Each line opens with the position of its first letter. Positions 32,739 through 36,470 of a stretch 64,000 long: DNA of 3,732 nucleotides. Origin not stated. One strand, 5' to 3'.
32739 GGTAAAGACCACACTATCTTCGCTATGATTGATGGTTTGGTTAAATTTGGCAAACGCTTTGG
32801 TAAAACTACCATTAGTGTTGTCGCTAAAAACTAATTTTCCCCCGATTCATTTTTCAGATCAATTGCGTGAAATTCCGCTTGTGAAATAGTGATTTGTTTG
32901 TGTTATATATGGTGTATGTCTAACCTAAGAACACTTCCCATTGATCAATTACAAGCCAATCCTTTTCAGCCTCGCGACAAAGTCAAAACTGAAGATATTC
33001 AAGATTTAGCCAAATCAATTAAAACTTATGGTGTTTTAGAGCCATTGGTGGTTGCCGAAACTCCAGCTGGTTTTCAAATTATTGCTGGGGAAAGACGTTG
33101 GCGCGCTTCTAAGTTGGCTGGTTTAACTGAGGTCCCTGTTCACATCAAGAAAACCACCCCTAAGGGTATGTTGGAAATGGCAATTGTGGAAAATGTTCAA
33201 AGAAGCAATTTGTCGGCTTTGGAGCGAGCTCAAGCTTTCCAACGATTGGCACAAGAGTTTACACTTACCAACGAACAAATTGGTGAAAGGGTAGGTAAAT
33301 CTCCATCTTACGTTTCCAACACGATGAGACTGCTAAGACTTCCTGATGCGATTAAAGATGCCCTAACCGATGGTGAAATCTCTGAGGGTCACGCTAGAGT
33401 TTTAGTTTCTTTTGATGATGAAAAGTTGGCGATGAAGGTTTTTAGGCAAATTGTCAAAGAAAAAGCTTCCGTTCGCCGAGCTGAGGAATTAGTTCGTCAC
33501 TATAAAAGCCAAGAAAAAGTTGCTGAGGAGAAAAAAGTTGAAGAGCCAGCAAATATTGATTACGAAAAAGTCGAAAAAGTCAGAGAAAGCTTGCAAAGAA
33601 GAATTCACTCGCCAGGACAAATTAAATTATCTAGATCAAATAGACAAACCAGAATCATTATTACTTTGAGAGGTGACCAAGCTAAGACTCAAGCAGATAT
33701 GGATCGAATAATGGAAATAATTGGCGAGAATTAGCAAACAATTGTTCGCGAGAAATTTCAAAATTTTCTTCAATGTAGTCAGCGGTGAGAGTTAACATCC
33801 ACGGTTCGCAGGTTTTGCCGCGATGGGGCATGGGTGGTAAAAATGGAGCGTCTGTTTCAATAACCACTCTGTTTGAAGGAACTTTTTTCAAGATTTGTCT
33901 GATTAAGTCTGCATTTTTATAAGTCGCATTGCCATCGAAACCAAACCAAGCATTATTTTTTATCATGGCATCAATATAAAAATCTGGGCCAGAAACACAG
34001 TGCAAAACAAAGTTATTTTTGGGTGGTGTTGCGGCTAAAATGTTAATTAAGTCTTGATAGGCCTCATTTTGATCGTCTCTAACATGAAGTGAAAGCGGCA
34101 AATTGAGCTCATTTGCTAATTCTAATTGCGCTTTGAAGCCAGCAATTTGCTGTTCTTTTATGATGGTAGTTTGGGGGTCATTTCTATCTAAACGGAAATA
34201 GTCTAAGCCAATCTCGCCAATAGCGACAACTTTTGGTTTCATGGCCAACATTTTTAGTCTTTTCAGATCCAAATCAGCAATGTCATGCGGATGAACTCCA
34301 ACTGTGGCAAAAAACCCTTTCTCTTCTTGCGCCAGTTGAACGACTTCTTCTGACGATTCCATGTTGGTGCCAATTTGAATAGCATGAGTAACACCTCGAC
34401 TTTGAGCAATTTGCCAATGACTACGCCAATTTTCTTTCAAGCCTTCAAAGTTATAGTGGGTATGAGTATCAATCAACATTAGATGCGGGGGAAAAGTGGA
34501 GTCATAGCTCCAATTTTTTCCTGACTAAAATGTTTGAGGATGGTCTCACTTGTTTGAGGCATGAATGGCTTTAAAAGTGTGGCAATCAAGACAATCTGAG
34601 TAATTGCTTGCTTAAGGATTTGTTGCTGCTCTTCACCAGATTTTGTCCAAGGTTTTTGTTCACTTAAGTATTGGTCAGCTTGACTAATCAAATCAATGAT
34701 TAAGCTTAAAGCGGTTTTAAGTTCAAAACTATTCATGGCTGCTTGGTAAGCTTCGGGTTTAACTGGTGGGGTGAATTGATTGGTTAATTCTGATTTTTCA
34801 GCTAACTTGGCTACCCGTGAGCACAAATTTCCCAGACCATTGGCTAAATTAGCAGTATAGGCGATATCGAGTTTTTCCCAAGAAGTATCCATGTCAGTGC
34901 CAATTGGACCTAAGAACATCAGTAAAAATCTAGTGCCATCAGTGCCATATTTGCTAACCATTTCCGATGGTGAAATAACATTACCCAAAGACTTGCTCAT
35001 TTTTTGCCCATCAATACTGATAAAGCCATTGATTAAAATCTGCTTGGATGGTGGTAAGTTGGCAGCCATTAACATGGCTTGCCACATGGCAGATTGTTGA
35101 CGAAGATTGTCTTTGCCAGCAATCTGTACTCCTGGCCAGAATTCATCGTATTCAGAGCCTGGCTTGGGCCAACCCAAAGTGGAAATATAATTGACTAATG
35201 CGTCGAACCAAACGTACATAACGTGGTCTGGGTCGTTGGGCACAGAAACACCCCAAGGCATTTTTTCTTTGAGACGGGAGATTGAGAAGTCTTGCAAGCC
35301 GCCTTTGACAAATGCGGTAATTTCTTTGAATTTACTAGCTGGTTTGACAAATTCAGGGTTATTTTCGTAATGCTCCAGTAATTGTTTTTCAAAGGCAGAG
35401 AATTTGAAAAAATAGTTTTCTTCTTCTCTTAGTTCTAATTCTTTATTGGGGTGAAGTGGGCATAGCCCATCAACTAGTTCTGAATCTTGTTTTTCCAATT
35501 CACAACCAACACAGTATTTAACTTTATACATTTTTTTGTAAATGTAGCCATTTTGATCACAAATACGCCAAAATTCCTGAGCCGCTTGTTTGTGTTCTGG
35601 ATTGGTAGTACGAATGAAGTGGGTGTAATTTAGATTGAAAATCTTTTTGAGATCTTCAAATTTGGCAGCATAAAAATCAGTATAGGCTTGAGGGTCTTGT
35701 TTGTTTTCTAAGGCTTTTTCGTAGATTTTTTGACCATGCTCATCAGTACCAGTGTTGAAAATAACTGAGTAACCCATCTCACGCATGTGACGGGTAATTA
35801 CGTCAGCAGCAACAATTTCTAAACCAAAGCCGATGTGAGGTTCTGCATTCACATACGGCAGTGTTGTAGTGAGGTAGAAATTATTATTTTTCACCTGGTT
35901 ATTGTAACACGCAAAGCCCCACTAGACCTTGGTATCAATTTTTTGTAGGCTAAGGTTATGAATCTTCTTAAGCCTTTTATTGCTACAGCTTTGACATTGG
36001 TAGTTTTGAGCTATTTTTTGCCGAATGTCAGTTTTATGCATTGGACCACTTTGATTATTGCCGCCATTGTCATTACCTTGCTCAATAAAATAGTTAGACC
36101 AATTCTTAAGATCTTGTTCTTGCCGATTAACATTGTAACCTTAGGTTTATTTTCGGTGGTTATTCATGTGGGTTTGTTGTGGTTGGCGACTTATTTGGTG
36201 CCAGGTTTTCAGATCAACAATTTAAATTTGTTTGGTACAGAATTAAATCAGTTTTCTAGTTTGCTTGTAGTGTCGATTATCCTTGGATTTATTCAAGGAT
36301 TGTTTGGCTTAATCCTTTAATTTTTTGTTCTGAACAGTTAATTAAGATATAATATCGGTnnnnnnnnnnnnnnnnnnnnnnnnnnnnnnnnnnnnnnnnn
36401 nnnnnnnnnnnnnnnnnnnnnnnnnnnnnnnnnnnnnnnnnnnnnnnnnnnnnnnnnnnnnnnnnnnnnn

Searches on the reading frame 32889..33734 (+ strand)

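Call 36: search_protein_families(library=pfam, proteins=[window:32889-33734:+], max_evalue=0.00001)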
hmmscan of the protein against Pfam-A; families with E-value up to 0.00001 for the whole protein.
window:32889-33734:+ (281 aa): 2 families
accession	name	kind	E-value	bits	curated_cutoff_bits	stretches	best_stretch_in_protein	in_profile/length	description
PF17762.8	HTH_ParB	-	7.6e-34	116.4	22.6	1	107-206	2-101/102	ParB HTH domain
PF02195.25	ParB_N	-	3.9e-30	104.2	26.3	1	12-104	2-95/95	ParB N-terminal domain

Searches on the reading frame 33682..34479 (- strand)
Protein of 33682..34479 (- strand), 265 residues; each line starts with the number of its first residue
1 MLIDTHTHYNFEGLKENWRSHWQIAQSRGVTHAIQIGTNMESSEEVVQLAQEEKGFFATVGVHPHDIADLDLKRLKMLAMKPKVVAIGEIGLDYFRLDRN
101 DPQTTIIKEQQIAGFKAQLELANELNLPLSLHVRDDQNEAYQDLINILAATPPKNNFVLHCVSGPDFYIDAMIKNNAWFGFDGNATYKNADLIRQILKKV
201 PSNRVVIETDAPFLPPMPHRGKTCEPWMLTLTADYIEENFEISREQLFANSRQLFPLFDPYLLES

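Call 37: search_protein_families(library=pfam, proteins=[window:33682-34479:-], max_evalue=0.00001)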
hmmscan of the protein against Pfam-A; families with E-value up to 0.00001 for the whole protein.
window:33682-34479:- (265 aa): 1 family
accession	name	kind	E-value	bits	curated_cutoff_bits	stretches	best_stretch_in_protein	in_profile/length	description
PF01026.27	TatD_DNase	-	2.7e-62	210.9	27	1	3-251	1-248/253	TatD related DNase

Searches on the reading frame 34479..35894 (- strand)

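Call 37: search_protein_families(library=pfam, proteins=[window:34479-35894:-], max_evalue=0.00001)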
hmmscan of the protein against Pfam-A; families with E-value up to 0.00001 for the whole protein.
window:34479-35894:- (471 aa): 5 families
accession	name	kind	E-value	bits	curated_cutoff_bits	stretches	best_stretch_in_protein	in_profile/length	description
PF09334.17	tRNA-synt_1g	-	1.4e-89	301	20.1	2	152-361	175-390/391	tRNA synthetases class I (M)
PF00133.28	tRNA-synt_1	-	3.5e-33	115.4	22.7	2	224-336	297-412/414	tRNA synthetases class I (I, L, M and V)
PF01406.26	tRNA-synt_1e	-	1.9e-14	54.2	27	1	282-326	237-281/301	tRNA synthetases class I (C) catalytic domain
PF19303.5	Anticodon_3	-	3.4e-08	34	23.5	1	379-459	21-104/152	Anticodon binding domain of methionyl tRNA ligase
PF08264.19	Anticodon_1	-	7.8e-07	29.5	25.1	1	382-460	14-97/148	Anticodon-binding domain of tRNA ligase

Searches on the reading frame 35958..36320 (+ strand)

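Call 37: search_protein_families(library=pfam, proteins=[window:35958-36320:+], max_evalue=0.00001)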
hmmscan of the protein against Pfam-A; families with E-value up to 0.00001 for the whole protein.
window:35958-36320:+ (120 aa): 1 family
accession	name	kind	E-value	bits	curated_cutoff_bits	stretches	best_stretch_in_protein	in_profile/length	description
PF04020.18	Phage_holin_4_2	-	8.9e-23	81.3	28.8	1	1-112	1-102/105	Mycobacterial 4 TMS phage holin, superfamily IV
